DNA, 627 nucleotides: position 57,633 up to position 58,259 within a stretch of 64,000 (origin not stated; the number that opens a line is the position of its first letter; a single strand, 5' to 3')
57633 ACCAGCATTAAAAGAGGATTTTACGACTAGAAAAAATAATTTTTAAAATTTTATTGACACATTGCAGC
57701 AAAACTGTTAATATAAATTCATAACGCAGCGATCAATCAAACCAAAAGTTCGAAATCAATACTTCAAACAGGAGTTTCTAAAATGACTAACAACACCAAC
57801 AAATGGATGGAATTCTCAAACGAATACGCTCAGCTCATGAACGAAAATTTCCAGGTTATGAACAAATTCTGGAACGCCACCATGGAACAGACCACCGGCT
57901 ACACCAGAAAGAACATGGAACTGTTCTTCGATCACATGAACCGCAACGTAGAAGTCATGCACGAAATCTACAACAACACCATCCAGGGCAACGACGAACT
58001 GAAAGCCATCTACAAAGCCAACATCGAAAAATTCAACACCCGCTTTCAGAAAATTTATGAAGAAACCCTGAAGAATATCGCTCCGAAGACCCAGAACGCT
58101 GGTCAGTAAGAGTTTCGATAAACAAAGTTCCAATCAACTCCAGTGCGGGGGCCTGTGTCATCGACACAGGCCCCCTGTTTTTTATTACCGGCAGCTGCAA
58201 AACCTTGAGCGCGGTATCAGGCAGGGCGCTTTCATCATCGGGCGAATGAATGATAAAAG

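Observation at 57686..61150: Duplicated 108-aa Asn/Lys-rich protein genes with near-identical strong promoters and 5'UTRs bracketing a peptidase and a RIC iron-centre repair gene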

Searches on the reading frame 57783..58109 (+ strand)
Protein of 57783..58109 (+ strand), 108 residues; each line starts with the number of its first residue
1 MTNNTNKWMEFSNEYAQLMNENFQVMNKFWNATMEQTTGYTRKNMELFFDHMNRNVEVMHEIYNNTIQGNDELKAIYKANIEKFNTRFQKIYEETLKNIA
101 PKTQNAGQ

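Call 3: search_protein_families(library=pfam, proteins=[window:57783-58109:+], max_evalue=1)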
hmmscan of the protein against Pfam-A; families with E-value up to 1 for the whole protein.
window:57783-58109:+ (108 aa): 3 families
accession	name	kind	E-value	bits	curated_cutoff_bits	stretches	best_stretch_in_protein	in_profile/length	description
PF09361.15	Phasin_2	-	0.028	15.1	24.9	1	6-61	30-87/100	Phasin protein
PF24482.1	XPB_C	-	0.028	14.8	27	0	4-25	21-42/105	XPB-like, C-terminal domain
PF01297.22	ZnuA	-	0.12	12.3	29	1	44-101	98-156/263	Zinc-uptake complex component A periplasmic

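Call 4: search_protein_families(library=ncbifam, proteins=[window:57783-58109:+], max_evalue=1)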
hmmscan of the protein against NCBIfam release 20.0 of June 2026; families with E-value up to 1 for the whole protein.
window:57783-58109:+ (108 aa): 2 families
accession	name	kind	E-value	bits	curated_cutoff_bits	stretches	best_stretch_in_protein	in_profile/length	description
TIGR01985.1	phasin_2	equivalog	0.13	12.8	99.7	1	2-54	18-70/123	phasin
NF038235.1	retron_Ec48_2TM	equivalog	0.14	11.7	65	1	29-100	81-151/219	retron Ec48 family effector membrane protein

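Call 9: find_homologous_proteins(query=window:57783-58109:+, max_evalue=0.001)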
Query window:57783-58109:+ (108 aa): 56 proteins with E <= 0.001 among 58 candidates.
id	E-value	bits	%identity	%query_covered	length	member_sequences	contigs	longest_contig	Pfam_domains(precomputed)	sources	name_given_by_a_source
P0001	2.8e-63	228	98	100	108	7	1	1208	-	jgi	-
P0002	1.7e-53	197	80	100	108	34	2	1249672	-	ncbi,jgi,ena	-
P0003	4.5e-49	183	80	94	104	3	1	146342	-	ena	-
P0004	1.1e-48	182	79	95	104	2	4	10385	-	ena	-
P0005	1.4e-48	181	75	100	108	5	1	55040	-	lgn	-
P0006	3.1e-48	180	75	100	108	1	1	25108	-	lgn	-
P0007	3.3e-48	180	76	100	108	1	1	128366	-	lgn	-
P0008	4.4e-48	180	76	100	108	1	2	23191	-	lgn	-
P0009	7.8e-48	179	77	95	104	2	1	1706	-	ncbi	-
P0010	4.4e-47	176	74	100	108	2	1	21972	-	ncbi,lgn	-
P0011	7.2e-47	176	73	100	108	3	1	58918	-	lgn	-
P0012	1.7e-46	175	78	95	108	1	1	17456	-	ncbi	-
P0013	2.1e-46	174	73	100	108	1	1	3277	-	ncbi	-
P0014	3.2e-46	174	70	100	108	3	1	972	-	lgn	-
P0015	3.8e-46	173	74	95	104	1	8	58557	-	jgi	jgi:hypothetical protein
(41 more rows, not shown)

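Call 17: find_encoding_contigs(protein=P0002, flank=10000, max_places=4)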
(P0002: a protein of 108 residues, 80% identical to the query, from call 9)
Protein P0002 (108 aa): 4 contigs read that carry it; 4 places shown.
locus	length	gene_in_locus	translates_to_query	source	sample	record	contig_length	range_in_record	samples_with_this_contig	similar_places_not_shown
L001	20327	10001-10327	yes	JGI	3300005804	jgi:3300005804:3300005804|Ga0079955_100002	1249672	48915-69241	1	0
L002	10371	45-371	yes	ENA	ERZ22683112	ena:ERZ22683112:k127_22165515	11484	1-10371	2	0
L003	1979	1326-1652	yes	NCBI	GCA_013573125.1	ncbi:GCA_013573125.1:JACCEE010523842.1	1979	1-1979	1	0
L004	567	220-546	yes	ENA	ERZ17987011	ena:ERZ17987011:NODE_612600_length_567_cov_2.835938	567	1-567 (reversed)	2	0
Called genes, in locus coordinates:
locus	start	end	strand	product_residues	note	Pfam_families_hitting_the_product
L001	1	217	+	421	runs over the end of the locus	PF07690:MFS_1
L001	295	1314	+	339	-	PF04055:Radical_SAM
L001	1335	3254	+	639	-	PF12146:Hydrolase_4 (faint), PF00326:Peptidase_S9, PF01738:DLH (faint), PF20434:BD-FAE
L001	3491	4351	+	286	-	-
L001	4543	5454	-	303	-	-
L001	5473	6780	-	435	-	PF06347:SH3_4 (faint), PF08239:SH3_3, PF13529:Peptidase_C39_2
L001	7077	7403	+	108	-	-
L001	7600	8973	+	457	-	PF00561:Abhydrolase_1, PF12697:Abhydrolase_6, PF00326:Peptidase_S9 (faint), PF12146:Hydrolase_4, PF08386:Abhydrolase_4 (faint)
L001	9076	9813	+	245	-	PF04405:ScdA_N, PF01814:Hemerythrin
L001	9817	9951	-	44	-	-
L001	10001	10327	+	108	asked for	-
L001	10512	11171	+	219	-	PF12118:SprA-related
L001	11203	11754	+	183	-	PF08239:SH3_3, PF18348:SH3_16 (faint)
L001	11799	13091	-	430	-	PF03092:BT1 (weak), PF07690:MFS_1, PF13000:Acatn (weak)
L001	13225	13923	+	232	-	-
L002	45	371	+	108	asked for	-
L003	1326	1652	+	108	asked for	-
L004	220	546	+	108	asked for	-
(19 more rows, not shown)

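Call 18: find_related_loci(query=A2, collection=genome_contigs, flank=6000)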
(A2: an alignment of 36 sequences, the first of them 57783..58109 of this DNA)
Query A2 (108 aa) in genome_contigs; peptide patterns used: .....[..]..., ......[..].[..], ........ (x = any residue, [..] = any of these).
195 stretches matched a pattern; 40 encode a relative of the query (tblastn E <= 1e-3); 37 distinct loci.
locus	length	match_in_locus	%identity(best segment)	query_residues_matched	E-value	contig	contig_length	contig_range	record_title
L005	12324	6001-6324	99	1-108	3e-69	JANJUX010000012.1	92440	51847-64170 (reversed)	MAG: Candidatus Riflebacteria bacterium isolate RXS2_metabat.bin.35 RXS2_k141_213129, whole genome shotgun sequence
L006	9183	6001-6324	98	1-108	1e-68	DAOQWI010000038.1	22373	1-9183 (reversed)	MAG TPA_asm: Candidatus Ozemobacteraceae bacterium isolate AMR_MDS_1066 NODE_2673_length_22373_cov_8.270365, whole genom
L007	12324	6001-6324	97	1-108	4e-68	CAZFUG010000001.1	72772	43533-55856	MAG TPA_asm: uncultured bacterium isolate binchicken_co115_14 genome assembly, contig: NODE_692_length_72772_cov_5.32303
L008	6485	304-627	81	1-108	6e-60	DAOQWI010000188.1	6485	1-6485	MAG TPA_asm: Candidatus Ozemobacteraceae bacterium isolate AMR_MDS_1066 NODE_12296_length_6485_cov_7.472006, whole genom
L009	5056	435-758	81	1-108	2e-58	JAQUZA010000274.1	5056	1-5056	MAG: Candidatus Riflebacteria bacterium isolate STD2_25 NODE_73192_length_5056_cov_2.912558_Sandtown_D2, whole genome sh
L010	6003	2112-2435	77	1-108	2e-55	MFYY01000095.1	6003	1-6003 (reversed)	MAG: Candidatus Riflebacteria bacterium GWC2_50_8 gwc2_scaffold_19930, whole genome shotgun sequence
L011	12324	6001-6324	75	1-108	9e-53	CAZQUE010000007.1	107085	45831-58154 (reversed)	MAG TPA_asm: uncultured bacterium isolate SRP304446_co1_153 genome assembly, contig: NODE_89_length_107085_cov_13.913370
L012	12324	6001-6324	75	1-108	9e-53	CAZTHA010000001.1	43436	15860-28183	MAG TPA_asm: uncultured bacterium isolate binchicken_co108_60 genome assembly, contig: NODE_1605_length_43436_cov_5.9516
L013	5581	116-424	75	6-108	9e-53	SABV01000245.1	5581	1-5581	MAG: Erysipelotrichia bacterium isolate INTA.CYC.134 contig-100_13729, whole genome shotgun sequence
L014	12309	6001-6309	78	1-103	2e-52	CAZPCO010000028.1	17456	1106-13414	MAG TPA_asm: uncultured bacterium isolate binchicken_co117_419 genome assembly, contig: NODE_6036_length_17456_cov_4.502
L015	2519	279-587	71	6-108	3e-51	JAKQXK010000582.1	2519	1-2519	MAG: Spirochaetota bacterium isolate USST_metabat.95_sub k141_98787, whole genome shotgun sequence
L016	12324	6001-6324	71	1-108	9e-51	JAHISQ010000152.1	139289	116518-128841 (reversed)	MAG: Candidatus Riflebacteria bacterium isolate MM_PC_MetaG.mb.182 MM_PC_MetaG.mb.182_k141_1529388, whole genome shotgun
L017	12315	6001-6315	72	2-106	8e-51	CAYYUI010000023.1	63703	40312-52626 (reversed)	MAG TPA_asm: uncultured bacterium isolate SRP192927_co1_848 genome assembly, contig: NODE_539_length_63703_cov_12.749089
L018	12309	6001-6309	70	6-108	1e-50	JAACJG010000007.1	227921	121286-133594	MAG: Candidatus Rifleibacterium amylolyticum isolate CH46 Scaffold06, whole genome shotgun sequence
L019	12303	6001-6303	75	6-106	2e-50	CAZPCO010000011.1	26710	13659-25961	MAG TPA_asm: uncultured bacterium isolate binchicken_co117_419 genome assembly, contig: NODE_3425_length_26710_cov_5.275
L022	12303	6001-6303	74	6-106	7e-50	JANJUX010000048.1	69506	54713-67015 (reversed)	MAG: Candidatus Riflebacteria bacterium isolate RXS2_metabat.bin.35 RXS2_k141_34503, whole genome shotgun sequence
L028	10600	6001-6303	71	6-106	2e-48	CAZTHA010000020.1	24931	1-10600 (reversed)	MAG TPA_asm: uncultured bacterium isolate binchicken_co108_60 genome assembly, contig: NODE_4135_length_24931_cov_5.9533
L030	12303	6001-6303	70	6-106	9e-48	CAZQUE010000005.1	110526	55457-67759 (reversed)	MAG TPA_asm: uncultured bacterium isolate SRP304446_co1_153 genome assembly, contig: NODE_82_length_110526_cov_13.239846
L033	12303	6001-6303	67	6-106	2e-46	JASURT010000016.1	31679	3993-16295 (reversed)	MAG: Candidatus Ozemobacter sp. isolate DJKA78_ANT-KO_bin.22 scaffold_232, whole genome shotgun sequence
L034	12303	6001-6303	68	6-106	2e-45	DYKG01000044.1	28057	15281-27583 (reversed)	MAG TPA_asm: Candidatus Methylomirabilis sp. isolate SulCav_AS07-7_4_47_145 SulCav_AS07_7_1581_length_28057_cov_101_9588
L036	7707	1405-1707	67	6-106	3e-45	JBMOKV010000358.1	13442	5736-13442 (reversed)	MAG: Candidatus Rifleibacteriota bacterium isolate Betzabe_MAG007 MAG007_358, whole genome shotgun sequence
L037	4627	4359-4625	69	4-92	8e-41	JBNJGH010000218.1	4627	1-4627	MAG: Candidatus Rifleibacteriota bacterium isolate Y22_45dBSe2.bin.2 NODE_23208_length_4627_cov_11.289753, whole genome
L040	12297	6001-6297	66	6-104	1e-43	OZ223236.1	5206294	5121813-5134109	MAG: Candidatus Ozemobacteraceae bacterium isolate 4ee0fdf2-fbb4-4151-bfa0-813162405533 genome assembly, chromosome: 2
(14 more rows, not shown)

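Call 19: predict_structure(alignment_id=A2)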
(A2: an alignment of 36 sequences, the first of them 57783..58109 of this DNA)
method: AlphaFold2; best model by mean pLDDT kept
length: 108 residues; sequences in the alignment: 36
mean_pLDDT: 72.5   pTM: 0.45
mean pLDDT of the five models: 72.5, 71.0, 69.6, 63.4, 60.1
residues with pLDDT >= 90: 0; 70-90: 82; 50-70: 17; < 50: 9
segments of 3 or more residues with pLDDT < 50: 100-108
pLDDT, mean of each block of 10 residues (from residue 1): 71 81 75 66 76 78 78 81 77 66 41
secondary structure, 60 per line:
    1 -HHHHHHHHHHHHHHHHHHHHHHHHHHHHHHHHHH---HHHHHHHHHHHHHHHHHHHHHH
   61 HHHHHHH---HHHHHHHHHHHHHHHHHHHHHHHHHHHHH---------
elements in order: H2-35 H39-67 H71-99

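Call 21: search_protein_representatives(alignment_id=A2)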
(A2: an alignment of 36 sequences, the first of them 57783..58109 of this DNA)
Query: 36 sequences, 108 profile positions. Proteins with E-value up to 0.001 (for the whole library): 18; up to 1e-10: 11; up to 1e-30: 2. The best 18 are listed.
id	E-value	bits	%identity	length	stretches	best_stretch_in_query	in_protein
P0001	4.1e-54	197.6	-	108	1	1-108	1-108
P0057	3.8e-33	130.2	-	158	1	3-99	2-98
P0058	2.7e-20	88.8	-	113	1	3-104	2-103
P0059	4.2e-17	78.6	-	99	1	5-101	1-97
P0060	6.7e-15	71.5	-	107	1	3-99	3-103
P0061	1.1e-14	70.7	-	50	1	59-107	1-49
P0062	4.9e-14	68.7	-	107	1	1-105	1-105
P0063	2.1e-13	66.6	-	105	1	6-106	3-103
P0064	1.3e-12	64.1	-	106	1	5-103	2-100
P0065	3.9e-11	59.3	-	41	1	5-36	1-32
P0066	4.4e-11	59.2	-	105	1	9-99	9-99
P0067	1.3e-10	57.6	-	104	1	3-102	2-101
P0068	2.1e-07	47.3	-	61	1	52-108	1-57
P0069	3.0e-07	46.9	-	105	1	2-100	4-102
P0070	4.6e-06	43.0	-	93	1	11-97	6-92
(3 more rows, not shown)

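Call 25: search_protein_families(library=pfam, alignment_id=A3, max_evalue=0.1)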
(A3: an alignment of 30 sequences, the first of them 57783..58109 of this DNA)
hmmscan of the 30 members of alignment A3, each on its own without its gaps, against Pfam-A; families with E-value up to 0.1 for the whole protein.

A. member 1, window:57783-58109:+ (108 aa): 2 families
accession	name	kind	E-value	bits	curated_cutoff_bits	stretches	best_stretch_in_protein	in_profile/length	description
PF09361.15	Phasin_2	-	0.028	15.1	24.9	0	6-61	30-87/100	Phasin protein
PF24482.1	XPB_C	-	0.028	14.8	27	0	4-25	21-42/105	XPB-like, C-terminal domain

B. families by the number of members that match (of 30 scanned): 63 families (the first 25 are shown)
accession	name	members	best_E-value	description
PF09361.15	Phasin_2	23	4.3e-05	Phasin protein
PF12363.14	Phage_TAC_12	4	0.0019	Phage tail assembly chaperone protein, TAC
PF15134.11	CEP15-like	4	0.0035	Centrosomal protein 15-like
PF24482.1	XPB_C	4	0.019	XPB-like, C-terminal domain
PF19191.5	HEF_HK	3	0.0085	HEF_HK domain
PF09127.17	Leuk-A4-hydro_C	2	0.00025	Leukotriene A4 hydrolase, C-terminal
PF15821.10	DUF4709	2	0.0015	Domain of unknown function (DUF4709)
PF13474.12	SnoaL_3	2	0.011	SnoaL-like domain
PF25474.1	TPR_TmcB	2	0.082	TmcB, TPR repeats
PF25101.1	Spectrin_7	1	0.0015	Animal spectrin repeats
PF15219.11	TEX12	1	0.0026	Testis-expressed 12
PF25294.1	RENR_N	1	0.004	Renin receptor N-terminal domain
PF24549.1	DUF7602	1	0.0049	Domain of unknown function (DUF7602)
PF23831.1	DUF7201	1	0.0051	Coiled-coil region of unknown function (DUF7201)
PF04446.17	Thg1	1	0.0062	tRNAHis guanylyltransferase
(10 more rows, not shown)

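Call 26: search_solved_structures(query=A3, max_evalue=10, show_alignments=2)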
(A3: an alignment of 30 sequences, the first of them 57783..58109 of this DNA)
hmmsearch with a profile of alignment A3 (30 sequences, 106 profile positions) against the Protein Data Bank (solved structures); distinct sequences matched with E-value up to 10: 26.
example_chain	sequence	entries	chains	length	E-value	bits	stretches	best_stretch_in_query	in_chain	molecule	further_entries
4tql_A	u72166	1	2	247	0.024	18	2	69-100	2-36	Three helix bundle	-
3tul_A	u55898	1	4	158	0.047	17.1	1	20-89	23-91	Cell invasion protein sipB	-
2kj1_A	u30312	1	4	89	0.099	16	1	50-85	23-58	BM2 protein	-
6r17_A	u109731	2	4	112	0.16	15.4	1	58-104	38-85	Synaptonemal complex central element protein 2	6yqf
1zn3_A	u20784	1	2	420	0.18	15.2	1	59-101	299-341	botulinum neurotoxin type E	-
1zl5_A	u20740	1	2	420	0.21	15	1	59-101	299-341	botulinum neurotoxin type E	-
9hnh_A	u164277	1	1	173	0.45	13.9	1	10-89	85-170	Chains: A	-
1zkw_A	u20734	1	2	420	0.46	13.9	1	59-94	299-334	botulinum neurotoxin type E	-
1zl6_A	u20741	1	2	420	0.47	13.9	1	59-94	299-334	botulinum neurotoxin type E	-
1t3a_A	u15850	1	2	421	0.47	13.9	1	59-94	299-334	neurotoxin type E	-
1t3c_A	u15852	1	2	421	0.47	13.9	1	59-94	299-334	neurotoxin type E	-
3d3x_A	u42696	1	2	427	0.49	13.8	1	59-94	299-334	Type E botulinum toxin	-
1zkx_A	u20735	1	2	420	0.51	13.8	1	59-94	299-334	botulinum neurotoxin type E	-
6hk9_A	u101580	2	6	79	0.88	13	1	49-96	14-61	Testis-expressed protein 12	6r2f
7b1s_A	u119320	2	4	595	1.4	12.3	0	37-73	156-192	Ethyl-Coenzyme M reductase alpha subunit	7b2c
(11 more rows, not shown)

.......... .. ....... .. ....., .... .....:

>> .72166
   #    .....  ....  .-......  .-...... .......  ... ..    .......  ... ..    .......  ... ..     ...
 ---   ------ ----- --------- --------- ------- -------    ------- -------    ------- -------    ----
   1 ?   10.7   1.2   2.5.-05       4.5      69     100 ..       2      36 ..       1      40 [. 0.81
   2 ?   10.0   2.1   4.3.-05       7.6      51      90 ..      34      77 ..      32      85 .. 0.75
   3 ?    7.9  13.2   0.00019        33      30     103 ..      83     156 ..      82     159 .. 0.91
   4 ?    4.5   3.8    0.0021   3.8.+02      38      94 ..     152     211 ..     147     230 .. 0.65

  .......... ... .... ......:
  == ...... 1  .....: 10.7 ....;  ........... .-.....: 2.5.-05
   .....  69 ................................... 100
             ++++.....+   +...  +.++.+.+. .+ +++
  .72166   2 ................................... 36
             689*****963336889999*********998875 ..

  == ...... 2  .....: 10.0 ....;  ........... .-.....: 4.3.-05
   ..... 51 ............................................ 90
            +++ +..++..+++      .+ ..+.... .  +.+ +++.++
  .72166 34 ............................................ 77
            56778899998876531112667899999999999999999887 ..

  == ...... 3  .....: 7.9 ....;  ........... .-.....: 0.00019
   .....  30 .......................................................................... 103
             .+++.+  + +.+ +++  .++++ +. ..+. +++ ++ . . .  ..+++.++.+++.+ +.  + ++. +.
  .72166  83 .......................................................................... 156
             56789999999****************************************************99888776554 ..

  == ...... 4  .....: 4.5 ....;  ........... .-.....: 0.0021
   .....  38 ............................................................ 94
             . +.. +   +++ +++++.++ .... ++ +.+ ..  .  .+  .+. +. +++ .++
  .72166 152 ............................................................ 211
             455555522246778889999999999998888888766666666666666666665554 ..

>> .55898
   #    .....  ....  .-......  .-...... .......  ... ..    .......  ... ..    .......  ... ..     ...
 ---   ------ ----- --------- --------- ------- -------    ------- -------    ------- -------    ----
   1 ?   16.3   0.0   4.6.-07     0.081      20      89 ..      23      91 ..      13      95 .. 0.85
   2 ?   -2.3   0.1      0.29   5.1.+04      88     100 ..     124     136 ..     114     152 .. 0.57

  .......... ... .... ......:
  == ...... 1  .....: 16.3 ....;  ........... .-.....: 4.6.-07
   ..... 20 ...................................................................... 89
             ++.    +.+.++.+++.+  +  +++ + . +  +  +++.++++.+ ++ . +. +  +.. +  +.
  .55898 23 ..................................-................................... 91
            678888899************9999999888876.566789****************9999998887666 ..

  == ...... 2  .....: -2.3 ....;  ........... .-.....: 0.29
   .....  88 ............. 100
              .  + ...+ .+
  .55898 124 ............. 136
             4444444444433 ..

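Call 37: search_protein_families(library=ncbifam, proteins=[L018:6522-7271:+, L018:7490-8515:+], max_evalue=0.00001)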
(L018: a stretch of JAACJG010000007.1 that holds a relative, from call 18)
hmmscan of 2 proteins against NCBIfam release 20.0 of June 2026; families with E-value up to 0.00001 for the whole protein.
L018:6522-7271:+ (249 aa): 238 families (the best 25 are shown)
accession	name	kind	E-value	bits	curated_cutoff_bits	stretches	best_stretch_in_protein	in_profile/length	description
NF004198.0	PRK05653.1-3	equivalog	1.8e-84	283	296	1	2-248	3-247/248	3-oxoacyl-ACP reductase FabG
TIGR01830.1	3oxo_ACP_reduc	equivalog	2.7e-84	282.6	297.75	1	9-247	1-238/239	3-oxoacyl-[acyl-carrier-protein] reductase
NF004197.0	PRK05653.1-1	equivalog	1.8e-76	257.1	332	1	3-248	4-247/249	3-oxoacyl-ACP reductase FabG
TIGR01829.1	AcAcCoA_reduct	subfamily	2.8e-74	249.8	302.1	1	7-248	1-241/242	acetoacetyl-CoA reductase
NF009464.0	PRK12824.1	subfamily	1.7e-73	247.3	269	1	7-247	3-242/245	3-oxoacyl-ACP reductase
NF009466.0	PRK12826.1-2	subfamily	1.2e-70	237.8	222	1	7-248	4-245/248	3-oxoacyl-ACP reductase FabG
NF004791.0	PRK06138.1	equivalog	8.5e-68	228.4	312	1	3-247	2-249/252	SDR family oxidoreductase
NF052558.1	MBtsdlDhBudC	equivalog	1.2e-67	228.1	270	1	5-247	2-241/250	meso-2,3-butanediol dehydrogenase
NF005559.1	PRK07231.1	subfamily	2.7e-67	226.9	215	1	3-247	1-247/249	glucose 1-dehydrogenase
NF004199.0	PRK05653.1-4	equivalog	2.3e-66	223.9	301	1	4-248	3-246/247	3-oxoacyl-ACP reductase FabG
NF006072.0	PRK08217.1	subfamily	9.1e-66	222.2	298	1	4-249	3-253/253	3-ketoacyl-(acyl-carrier-protein) reductase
NF009546.0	PRK12935.1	equivalog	7e-64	215.7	418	1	1-248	1-246/247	acetoacetyl-CoA reductase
NF006070.0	PRK08213.1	subfamily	3e-63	213.8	279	1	3-248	9-257/259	gluconate 5-dehydrogenase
NF004818.0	PRK06172.1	equivalog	4.7e-62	209.6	336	1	2-247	3-250/253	SDR family oxidoreductase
NF006110.0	PRK08261.1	equivalog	9e-62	209.4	410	1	4-245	212-448/454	3-oxoacyl-ACP reductase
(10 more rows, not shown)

L018:7490-8515:+ (341 aa): 4 families
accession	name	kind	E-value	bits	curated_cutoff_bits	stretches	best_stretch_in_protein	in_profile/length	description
TIGR01836.1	PHA_synth_III_C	subfamily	7.4e-63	212.7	365.3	1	22-336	24-343/350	class III poly(R)-hydroxyalkanoic acid synthase subunit PhaC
TIGR01838.1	PHA_synth_I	subfamily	2e-33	115.6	622.65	1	34-320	162-455/532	class I poly(R)-hydroxyalkanoic acid synthase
TIGR01839.1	PHA_synth_II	subfamily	7.1e-15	54.1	855.4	1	41-299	196-459/560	class II poly(R)-hydroxyalkanoic acid synthase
NF005898.0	PRK07868.1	equivalog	1.1e-07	30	925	1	57-328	65-346/994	acyl-CoA synthetase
